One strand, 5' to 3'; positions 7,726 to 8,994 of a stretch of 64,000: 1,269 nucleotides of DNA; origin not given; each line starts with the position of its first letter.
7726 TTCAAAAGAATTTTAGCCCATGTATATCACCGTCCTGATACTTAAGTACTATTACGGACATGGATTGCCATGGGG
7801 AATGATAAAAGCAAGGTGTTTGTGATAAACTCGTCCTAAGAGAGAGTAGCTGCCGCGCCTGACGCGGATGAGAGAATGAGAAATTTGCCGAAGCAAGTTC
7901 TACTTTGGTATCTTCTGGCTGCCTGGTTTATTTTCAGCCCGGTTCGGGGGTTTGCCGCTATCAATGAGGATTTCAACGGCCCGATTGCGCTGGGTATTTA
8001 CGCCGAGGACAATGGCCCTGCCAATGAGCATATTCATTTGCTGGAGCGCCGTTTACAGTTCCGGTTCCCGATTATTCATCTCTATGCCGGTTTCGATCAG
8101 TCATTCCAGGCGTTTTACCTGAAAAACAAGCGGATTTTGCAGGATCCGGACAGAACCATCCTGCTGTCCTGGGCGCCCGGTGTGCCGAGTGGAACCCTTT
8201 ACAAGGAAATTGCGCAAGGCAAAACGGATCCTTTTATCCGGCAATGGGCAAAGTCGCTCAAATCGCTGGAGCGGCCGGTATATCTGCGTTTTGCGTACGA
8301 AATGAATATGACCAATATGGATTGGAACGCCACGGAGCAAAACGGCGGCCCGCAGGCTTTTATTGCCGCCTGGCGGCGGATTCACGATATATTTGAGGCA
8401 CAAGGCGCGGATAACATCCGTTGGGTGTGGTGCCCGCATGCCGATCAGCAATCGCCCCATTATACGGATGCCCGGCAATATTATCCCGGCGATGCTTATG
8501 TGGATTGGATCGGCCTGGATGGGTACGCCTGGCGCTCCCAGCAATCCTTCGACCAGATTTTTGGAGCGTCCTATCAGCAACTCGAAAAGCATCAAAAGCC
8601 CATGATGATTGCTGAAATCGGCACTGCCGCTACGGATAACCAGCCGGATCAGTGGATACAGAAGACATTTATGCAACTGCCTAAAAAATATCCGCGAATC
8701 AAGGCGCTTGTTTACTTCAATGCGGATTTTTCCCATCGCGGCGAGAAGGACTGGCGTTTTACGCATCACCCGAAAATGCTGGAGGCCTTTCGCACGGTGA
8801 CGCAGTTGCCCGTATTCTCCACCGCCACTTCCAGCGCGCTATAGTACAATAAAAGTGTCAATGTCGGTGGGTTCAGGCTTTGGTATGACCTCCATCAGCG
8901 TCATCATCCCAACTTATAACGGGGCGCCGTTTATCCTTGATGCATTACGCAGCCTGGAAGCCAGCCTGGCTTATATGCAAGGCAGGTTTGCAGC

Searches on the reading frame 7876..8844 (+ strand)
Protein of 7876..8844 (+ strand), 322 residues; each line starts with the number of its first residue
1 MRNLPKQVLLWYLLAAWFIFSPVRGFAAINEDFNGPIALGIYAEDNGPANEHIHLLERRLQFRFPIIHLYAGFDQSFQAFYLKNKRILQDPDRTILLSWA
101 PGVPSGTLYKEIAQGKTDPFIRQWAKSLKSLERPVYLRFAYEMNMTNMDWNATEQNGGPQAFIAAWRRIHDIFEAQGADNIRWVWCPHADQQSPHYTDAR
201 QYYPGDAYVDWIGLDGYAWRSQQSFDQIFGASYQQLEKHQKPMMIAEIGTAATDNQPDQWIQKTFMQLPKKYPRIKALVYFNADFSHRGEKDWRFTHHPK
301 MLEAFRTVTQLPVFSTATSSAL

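Call 21: search_protein_families(library=pfam, proteins=[window:7876-8844:+], max_evalue=0.001)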
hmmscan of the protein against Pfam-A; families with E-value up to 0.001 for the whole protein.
window:7876-8844:+ (322 aa): 1 family
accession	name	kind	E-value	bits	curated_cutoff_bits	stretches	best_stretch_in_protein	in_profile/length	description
PF02156.21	Glyco_hydro_26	-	3.4e-12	46.8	20.2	1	121-261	139-269/311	Glycosyl hydrolase family 26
